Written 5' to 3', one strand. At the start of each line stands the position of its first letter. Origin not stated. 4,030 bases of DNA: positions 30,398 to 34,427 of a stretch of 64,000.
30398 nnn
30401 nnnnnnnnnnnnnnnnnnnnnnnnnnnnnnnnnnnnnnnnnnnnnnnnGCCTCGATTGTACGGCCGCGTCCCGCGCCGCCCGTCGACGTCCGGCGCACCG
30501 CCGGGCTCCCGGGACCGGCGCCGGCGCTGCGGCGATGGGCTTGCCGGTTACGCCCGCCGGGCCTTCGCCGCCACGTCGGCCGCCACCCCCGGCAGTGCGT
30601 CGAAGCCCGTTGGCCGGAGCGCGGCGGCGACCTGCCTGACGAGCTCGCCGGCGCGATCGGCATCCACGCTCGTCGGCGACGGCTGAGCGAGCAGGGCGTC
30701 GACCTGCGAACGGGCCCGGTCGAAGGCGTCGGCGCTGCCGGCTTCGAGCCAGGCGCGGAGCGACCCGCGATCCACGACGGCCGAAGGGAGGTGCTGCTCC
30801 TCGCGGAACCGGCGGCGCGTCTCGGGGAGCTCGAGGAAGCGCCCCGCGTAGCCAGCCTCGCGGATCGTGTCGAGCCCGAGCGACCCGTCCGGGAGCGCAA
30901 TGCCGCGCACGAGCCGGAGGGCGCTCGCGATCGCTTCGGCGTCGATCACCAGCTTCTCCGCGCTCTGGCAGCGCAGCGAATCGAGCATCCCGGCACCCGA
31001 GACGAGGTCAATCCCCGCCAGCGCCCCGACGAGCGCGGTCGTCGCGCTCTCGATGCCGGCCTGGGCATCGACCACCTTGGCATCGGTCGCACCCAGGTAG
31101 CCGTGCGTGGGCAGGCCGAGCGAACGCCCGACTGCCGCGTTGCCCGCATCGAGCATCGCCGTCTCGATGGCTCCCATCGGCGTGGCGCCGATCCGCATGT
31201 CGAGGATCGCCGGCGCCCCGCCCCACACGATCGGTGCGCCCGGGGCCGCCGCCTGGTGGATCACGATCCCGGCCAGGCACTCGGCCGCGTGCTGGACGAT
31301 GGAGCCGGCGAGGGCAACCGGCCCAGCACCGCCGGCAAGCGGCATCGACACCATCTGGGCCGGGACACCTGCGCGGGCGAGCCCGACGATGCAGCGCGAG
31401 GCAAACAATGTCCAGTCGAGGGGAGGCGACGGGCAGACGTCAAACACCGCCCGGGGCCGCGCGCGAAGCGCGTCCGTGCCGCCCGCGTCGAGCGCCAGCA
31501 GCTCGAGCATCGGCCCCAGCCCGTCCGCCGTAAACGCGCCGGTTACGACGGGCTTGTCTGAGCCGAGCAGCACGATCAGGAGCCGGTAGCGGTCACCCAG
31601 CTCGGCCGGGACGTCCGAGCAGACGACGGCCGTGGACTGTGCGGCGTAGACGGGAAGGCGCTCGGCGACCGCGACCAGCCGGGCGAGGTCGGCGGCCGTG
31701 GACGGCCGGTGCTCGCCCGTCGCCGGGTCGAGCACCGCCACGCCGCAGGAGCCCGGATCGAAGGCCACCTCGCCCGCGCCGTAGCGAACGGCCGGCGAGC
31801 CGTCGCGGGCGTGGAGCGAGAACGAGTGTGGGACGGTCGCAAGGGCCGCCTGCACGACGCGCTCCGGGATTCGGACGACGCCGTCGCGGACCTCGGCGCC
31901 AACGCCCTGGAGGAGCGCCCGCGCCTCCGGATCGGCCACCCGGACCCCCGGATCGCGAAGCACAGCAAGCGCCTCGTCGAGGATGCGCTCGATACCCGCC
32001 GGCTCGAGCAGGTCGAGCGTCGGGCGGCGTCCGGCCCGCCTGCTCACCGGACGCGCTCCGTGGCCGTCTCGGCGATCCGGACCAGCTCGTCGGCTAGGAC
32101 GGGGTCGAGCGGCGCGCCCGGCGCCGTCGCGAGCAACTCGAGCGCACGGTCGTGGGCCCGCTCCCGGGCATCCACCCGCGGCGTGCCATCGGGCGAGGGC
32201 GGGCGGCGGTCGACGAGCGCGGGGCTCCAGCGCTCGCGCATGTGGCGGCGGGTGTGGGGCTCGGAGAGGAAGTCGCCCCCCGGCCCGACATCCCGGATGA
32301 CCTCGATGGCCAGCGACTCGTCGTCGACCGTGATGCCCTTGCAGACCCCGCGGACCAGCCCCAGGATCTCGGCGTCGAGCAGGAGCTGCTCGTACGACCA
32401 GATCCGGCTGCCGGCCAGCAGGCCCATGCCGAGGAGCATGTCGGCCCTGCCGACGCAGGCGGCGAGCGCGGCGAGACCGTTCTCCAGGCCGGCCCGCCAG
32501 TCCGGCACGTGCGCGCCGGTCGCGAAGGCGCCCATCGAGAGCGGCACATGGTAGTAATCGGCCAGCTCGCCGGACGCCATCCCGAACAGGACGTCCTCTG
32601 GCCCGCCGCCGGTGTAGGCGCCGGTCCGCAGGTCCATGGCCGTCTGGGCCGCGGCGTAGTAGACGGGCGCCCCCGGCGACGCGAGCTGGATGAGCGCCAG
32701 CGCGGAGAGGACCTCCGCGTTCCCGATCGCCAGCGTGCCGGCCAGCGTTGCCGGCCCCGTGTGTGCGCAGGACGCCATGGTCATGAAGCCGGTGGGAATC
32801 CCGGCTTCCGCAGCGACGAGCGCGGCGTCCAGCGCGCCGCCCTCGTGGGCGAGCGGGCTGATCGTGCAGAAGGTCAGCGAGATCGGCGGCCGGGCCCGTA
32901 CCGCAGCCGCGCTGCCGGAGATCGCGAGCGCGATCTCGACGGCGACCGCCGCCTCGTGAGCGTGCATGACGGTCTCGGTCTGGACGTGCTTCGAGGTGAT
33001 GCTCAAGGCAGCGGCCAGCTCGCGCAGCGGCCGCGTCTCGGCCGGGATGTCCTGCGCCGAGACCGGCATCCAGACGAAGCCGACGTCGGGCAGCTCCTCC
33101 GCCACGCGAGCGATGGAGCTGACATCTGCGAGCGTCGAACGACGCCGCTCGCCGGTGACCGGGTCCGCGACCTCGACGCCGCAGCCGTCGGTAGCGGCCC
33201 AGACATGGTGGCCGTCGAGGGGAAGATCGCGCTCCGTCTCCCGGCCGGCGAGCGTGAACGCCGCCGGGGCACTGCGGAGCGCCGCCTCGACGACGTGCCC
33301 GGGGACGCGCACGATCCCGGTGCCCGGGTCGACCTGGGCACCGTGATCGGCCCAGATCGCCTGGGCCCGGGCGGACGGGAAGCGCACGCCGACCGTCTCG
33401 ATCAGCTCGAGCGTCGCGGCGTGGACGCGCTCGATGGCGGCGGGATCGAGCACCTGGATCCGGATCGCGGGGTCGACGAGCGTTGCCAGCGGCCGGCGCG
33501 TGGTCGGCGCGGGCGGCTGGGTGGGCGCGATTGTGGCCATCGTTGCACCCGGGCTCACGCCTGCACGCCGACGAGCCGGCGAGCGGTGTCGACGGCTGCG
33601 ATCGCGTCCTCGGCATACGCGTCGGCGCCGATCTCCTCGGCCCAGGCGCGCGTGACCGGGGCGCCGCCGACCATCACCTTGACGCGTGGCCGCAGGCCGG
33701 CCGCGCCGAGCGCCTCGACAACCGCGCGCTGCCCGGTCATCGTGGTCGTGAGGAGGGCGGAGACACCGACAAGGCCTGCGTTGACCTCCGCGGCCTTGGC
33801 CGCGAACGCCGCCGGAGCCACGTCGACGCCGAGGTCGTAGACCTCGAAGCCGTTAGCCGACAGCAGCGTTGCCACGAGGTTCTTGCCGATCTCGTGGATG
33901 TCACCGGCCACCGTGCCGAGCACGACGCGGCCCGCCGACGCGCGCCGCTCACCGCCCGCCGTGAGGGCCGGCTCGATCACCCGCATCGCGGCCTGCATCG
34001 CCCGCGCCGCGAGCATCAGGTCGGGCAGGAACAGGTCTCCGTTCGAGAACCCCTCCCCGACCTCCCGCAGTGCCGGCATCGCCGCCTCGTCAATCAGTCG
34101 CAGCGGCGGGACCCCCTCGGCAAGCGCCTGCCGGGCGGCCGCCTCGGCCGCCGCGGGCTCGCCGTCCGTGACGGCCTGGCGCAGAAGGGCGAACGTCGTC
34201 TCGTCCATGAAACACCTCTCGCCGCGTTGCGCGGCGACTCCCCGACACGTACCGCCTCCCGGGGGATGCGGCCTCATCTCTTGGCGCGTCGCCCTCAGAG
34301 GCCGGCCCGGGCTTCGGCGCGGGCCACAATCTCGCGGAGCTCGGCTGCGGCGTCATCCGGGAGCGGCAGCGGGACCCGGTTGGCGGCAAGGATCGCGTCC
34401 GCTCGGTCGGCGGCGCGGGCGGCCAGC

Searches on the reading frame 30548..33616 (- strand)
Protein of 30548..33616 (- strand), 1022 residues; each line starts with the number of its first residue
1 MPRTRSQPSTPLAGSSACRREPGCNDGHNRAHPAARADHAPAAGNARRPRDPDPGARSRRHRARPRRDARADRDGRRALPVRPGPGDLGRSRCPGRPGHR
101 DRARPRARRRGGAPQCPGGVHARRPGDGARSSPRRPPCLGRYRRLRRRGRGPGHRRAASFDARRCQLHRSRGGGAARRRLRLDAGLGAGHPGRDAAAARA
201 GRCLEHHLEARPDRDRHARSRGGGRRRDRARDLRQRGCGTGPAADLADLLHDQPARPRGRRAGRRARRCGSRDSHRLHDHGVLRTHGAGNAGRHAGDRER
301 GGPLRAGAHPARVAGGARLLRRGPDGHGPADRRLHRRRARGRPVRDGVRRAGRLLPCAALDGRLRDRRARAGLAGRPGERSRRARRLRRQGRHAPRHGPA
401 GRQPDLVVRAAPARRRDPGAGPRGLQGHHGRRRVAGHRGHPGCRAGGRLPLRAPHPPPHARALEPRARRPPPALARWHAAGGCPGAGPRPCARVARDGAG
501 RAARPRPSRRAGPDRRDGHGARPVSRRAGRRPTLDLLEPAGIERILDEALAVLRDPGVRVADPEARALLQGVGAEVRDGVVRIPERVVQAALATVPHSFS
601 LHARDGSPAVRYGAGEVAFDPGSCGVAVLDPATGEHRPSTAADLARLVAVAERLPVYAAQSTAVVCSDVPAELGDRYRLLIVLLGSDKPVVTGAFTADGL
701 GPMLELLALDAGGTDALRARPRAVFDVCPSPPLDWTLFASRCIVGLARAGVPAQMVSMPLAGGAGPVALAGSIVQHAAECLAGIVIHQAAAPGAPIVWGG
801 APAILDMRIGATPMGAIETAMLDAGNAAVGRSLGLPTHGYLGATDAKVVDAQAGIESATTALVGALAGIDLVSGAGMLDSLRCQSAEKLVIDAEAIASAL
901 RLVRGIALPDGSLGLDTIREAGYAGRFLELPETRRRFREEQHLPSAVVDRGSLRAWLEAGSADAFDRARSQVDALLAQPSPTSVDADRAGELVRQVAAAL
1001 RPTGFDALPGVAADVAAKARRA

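Call 7: search_protein_families(library=pfam, proteins=[window:30548-33616:-], max_evalue=0.01)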
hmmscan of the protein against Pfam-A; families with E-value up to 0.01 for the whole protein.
window:30548-33616:- (1022 aa): 1 family
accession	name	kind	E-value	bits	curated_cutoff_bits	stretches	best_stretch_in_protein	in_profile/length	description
PF06253.16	MTTB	-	3.4e-83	279.8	25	1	510-995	6-491/500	Trimethylamine methyltransferase (MTTB)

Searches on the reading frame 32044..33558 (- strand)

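Call 7: search_protein_families(library=pfam, proteins=[window:32044-33558:-], max_evalue=0.01)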
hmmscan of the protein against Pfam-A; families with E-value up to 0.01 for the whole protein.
window:32044-33558:- (504 aa): 1 family
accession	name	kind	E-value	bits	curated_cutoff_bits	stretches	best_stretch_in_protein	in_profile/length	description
PF06253.16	MTTB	-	3.1e-83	279.9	25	1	24-493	21-489/500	Trimethylamine methyltransferase (MTTB)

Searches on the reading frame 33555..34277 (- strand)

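Call 7: search_protein_families(library=pfam, proteins=[window:33555-34277:-], max_evalue=0.01)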
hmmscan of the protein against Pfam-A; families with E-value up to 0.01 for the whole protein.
window:33555-34277:- (240 aa): 2 families
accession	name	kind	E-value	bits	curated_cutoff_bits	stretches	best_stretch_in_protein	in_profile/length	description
PF02310.24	B12-binding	-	9.3e-29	100.2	32.1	1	116-229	1-120/121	B12 binding domain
PF02607.22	B12-binding_2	-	1.6e-19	70.3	23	1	32-101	5-73/74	B12 binding domain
